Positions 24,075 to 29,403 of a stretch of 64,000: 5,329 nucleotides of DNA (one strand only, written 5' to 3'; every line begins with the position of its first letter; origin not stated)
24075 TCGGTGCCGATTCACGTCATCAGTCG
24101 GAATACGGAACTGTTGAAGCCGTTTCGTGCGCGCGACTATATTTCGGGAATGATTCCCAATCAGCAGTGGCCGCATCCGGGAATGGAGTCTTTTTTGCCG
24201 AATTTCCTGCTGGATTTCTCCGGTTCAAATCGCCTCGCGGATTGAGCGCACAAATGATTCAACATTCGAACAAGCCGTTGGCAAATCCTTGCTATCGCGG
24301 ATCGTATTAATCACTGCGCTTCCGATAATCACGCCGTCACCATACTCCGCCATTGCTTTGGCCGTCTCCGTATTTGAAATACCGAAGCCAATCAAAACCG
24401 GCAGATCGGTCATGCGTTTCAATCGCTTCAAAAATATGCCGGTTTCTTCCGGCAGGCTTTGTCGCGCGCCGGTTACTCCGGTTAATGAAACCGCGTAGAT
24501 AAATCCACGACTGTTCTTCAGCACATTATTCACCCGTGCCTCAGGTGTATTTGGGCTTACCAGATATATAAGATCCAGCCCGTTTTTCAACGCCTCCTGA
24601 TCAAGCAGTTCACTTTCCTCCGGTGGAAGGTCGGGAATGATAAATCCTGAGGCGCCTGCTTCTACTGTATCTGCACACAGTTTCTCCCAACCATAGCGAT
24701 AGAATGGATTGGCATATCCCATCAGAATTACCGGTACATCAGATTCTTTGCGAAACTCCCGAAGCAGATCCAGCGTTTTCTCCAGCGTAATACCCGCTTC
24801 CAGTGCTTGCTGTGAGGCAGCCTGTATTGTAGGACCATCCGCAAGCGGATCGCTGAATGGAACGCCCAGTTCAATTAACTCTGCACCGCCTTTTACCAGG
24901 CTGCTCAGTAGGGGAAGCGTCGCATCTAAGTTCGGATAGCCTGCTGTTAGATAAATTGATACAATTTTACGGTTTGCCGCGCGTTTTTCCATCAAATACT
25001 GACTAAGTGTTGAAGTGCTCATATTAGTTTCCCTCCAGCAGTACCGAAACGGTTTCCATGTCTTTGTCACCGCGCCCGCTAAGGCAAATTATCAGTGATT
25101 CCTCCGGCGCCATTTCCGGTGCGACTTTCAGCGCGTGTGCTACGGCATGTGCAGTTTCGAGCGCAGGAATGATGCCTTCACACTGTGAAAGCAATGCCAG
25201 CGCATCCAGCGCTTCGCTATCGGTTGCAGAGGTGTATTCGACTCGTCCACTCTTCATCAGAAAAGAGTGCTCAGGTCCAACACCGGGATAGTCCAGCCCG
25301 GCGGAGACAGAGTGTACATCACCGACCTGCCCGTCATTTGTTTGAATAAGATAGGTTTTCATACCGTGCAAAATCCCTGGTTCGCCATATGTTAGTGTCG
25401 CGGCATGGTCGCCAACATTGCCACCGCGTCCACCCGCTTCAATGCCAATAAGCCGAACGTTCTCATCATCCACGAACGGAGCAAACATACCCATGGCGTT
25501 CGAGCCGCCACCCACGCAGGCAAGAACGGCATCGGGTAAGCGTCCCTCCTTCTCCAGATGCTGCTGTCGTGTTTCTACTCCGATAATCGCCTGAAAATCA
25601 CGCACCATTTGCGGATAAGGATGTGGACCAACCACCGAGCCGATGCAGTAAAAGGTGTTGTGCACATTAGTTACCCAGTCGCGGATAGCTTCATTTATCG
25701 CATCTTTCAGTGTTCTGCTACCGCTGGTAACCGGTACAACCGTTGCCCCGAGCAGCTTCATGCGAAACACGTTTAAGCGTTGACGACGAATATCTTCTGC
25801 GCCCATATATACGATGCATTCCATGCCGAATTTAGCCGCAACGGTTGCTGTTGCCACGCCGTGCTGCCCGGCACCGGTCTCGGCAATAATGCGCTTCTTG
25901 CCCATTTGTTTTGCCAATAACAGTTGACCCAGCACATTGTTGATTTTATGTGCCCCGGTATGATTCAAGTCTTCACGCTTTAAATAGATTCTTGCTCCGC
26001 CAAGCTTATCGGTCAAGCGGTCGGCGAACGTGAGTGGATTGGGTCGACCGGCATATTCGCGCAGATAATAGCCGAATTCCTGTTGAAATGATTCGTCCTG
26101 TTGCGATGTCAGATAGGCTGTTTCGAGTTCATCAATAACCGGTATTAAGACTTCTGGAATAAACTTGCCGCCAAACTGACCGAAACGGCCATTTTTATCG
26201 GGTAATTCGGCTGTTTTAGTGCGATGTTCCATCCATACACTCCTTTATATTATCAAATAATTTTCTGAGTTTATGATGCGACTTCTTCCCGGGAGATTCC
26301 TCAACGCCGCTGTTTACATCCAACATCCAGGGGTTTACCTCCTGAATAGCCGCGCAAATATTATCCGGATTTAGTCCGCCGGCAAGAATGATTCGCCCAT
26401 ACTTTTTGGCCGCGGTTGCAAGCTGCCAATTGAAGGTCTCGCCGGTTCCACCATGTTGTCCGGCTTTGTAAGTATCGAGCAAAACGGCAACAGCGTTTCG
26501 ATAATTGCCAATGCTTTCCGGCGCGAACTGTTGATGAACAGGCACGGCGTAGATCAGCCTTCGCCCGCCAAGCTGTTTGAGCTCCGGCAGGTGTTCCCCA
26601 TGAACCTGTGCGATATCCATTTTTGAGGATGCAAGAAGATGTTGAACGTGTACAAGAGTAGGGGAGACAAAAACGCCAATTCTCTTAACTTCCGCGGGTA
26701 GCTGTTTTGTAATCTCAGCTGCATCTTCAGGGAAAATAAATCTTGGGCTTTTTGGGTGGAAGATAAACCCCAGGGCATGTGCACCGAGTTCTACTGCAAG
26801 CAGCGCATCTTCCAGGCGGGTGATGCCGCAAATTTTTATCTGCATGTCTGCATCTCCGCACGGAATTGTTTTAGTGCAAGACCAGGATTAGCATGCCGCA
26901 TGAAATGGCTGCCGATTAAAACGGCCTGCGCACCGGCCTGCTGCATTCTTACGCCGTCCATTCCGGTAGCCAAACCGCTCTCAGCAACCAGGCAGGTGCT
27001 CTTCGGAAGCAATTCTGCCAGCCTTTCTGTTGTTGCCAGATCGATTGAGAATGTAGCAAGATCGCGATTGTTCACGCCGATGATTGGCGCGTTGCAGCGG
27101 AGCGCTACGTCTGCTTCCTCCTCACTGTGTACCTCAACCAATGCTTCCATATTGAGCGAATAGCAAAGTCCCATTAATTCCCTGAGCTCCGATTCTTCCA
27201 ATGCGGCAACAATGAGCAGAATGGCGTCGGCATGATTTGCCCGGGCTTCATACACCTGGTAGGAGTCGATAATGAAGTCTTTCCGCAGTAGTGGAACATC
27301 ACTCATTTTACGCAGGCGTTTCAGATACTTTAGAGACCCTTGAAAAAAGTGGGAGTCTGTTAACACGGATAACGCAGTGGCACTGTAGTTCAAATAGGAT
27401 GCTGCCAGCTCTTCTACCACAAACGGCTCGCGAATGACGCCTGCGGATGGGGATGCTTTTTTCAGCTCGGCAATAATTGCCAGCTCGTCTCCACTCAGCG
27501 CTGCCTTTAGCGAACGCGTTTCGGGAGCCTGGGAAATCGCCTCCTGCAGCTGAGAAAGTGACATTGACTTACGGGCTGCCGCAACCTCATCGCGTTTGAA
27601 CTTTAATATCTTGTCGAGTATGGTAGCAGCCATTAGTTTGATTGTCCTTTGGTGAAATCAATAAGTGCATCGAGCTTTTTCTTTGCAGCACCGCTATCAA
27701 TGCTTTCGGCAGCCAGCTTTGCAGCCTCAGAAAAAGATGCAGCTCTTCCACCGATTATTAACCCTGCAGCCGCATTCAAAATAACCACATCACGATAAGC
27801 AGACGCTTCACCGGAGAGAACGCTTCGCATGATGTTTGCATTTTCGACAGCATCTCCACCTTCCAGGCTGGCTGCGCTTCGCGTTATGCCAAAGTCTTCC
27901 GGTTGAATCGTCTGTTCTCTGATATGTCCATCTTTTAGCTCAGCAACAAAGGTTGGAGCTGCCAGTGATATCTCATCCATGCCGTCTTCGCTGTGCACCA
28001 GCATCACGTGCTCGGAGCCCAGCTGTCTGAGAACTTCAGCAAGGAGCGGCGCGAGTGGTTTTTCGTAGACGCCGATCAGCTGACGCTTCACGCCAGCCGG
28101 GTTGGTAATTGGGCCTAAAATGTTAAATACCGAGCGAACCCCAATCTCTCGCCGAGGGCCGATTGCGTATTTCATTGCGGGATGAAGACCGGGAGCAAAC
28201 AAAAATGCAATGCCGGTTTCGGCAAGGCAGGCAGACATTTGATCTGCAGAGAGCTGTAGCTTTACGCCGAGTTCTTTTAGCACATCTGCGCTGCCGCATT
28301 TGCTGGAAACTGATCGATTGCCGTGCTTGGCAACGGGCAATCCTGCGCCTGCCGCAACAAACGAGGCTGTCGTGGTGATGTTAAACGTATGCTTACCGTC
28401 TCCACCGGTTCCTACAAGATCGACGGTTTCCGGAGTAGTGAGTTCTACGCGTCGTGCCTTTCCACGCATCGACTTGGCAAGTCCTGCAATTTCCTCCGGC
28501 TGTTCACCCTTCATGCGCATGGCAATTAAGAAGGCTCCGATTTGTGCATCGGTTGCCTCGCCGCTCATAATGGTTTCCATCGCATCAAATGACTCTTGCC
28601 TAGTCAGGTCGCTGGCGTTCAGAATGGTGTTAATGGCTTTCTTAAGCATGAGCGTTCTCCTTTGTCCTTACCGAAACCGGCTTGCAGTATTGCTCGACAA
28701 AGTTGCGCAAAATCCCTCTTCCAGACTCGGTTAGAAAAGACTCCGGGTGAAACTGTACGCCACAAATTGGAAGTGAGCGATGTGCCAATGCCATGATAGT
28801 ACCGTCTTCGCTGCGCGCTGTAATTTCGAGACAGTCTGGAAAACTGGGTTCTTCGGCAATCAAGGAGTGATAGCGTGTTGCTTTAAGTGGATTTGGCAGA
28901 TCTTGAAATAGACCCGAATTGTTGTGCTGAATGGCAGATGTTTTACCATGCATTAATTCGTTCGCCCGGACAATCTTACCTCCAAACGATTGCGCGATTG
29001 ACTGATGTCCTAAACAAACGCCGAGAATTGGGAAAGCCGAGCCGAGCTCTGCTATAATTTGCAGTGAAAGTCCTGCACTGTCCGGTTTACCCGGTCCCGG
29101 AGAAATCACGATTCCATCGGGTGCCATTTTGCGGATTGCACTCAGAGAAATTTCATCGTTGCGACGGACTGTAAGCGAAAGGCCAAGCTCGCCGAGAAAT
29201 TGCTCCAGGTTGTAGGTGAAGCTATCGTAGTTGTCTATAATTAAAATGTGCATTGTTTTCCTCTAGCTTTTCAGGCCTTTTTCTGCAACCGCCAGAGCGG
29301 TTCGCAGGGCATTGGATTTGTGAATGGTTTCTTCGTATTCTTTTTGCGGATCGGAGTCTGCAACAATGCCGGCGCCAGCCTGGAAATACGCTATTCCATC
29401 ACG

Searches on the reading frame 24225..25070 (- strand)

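Call 10: search_protein_families(library=pfam, proteins=[window:24225-25070:-], max_evalue=0.001)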
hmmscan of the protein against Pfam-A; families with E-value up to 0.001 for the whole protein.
window:24225-25070:- (281 aa): 2 families
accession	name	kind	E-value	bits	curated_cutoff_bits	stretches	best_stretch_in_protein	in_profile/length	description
PF00290.26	Trp_syntA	-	5.4e-86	288.2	27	1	29-275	4-252/259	Tryptophan synthase alpha chain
PF01884.23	PcrB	-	7.5e-05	22.8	23.9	1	215-257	173-215/226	PcrB family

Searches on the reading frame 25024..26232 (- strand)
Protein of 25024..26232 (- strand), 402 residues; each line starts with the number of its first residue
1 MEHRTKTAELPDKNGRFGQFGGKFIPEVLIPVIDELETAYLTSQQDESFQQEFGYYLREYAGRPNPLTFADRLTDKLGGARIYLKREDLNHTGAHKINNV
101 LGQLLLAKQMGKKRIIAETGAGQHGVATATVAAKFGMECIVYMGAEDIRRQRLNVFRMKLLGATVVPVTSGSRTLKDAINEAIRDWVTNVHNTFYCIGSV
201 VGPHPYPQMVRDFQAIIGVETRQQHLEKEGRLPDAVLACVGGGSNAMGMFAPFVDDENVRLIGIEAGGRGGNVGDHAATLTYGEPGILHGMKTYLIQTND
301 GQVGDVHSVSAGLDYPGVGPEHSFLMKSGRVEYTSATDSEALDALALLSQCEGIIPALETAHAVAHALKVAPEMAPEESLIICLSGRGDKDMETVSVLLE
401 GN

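Call 46: search_protein_families(library=pfam, proteins=[window:25024-26232:-], max_evalue=0.0001)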
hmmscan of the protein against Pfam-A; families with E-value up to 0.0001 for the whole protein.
window:25024-26232:- (402 aa): 1 family
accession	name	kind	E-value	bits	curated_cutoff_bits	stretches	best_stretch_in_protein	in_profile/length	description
PF00291.31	PALP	-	6.7e-43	147.5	35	1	61-386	4-295/295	Pyridoxal-phosphate dependent enzyme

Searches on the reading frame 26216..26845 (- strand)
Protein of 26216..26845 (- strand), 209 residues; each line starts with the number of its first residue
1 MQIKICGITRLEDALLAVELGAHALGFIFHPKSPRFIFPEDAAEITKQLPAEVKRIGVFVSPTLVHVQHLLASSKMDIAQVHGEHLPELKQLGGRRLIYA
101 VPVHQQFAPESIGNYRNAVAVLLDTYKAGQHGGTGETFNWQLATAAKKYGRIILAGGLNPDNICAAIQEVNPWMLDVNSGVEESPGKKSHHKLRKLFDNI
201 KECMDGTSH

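Call 46: search_protein_families(library=pfam, proteins=[window:26216-26845:-], max_evalue=0.0001)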
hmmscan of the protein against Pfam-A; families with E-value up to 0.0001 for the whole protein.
window:26216-26845:- (209 aa): 1 family
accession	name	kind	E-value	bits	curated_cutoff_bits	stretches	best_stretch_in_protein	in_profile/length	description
PF00697.28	PRAI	-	4.8e-42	144.3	22.7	1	3-198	1-192/193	N-(5'phosphoribosyl)anthranilate (PRA) isomerase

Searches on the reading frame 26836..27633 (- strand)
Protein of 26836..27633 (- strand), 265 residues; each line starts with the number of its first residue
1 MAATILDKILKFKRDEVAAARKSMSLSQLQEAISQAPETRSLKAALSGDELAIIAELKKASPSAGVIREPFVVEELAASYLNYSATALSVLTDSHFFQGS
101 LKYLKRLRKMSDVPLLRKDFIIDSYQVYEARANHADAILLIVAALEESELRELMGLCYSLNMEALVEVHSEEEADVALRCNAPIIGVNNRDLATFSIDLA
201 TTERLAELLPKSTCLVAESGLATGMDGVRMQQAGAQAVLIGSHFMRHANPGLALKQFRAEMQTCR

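Call 46: search_protein_families(library=pfam, proteins=[window:26836-27633:-], max_evalue=0.0001)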
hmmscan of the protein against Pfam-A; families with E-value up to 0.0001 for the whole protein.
window:26836-27633:- (265 aa): 1 family
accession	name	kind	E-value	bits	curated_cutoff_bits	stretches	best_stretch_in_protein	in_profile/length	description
PF00218.27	IGPS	-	1.1e-85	287.3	27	1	6-256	1-253/254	Indole-3-glycerol phosphate synthase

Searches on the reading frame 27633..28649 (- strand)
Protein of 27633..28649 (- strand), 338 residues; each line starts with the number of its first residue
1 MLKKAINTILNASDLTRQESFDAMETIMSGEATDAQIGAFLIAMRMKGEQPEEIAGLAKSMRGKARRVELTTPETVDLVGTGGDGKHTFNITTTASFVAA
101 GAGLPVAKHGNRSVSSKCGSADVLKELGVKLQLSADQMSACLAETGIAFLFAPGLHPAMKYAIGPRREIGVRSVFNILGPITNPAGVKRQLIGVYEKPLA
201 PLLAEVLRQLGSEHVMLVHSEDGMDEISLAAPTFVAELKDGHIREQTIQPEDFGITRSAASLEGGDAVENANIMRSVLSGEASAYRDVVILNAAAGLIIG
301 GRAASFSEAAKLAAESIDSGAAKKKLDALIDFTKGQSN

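Call 46: search_protein_families(library=pfam, proteins=[window:27633-28649:-], max_evalue=0.0001)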
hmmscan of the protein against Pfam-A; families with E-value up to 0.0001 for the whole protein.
window:27633-28649:- (338 aa): 2 families
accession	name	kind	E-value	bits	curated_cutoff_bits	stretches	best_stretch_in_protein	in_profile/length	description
PF00591.27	Glycos_transf_3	-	7.1e-95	317.9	27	1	74-322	3-252/253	Glycosyl transferase family, a/b domain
PF02885.22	Glycos_trans_3N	-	1.4e-23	82.9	26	1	3-64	1-62/63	Glycosyl transferase family, helical bundle domain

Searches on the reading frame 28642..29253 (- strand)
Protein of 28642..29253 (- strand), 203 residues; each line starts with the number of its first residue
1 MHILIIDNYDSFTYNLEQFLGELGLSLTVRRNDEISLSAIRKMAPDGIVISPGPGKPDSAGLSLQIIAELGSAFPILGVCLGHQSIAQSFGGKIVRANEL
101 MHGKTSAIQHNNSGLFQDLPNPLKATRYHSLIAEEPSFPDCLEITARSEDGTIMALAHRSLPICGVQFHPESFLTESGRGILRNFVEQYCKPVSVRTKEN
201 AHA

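Call 46: search_protein_families(library=pfam, proteins=[window:28642-29253:-], max_evalue=0.0001)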
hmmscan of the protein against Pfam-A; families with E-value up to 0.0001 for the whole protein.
window:28642-29253:- (203 aa): 2 families
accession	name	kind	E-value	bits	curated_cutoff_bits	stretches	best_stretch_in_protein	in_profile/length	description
PF00117.34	GATase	-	3.9e-59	200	22.8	1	4-187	1-188/190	Glutamine amidotransferase class-I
PF07722.19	Peptidase_C26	-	2.2e-11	44.4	20.5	1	68-171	100-219/219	Peptidase C26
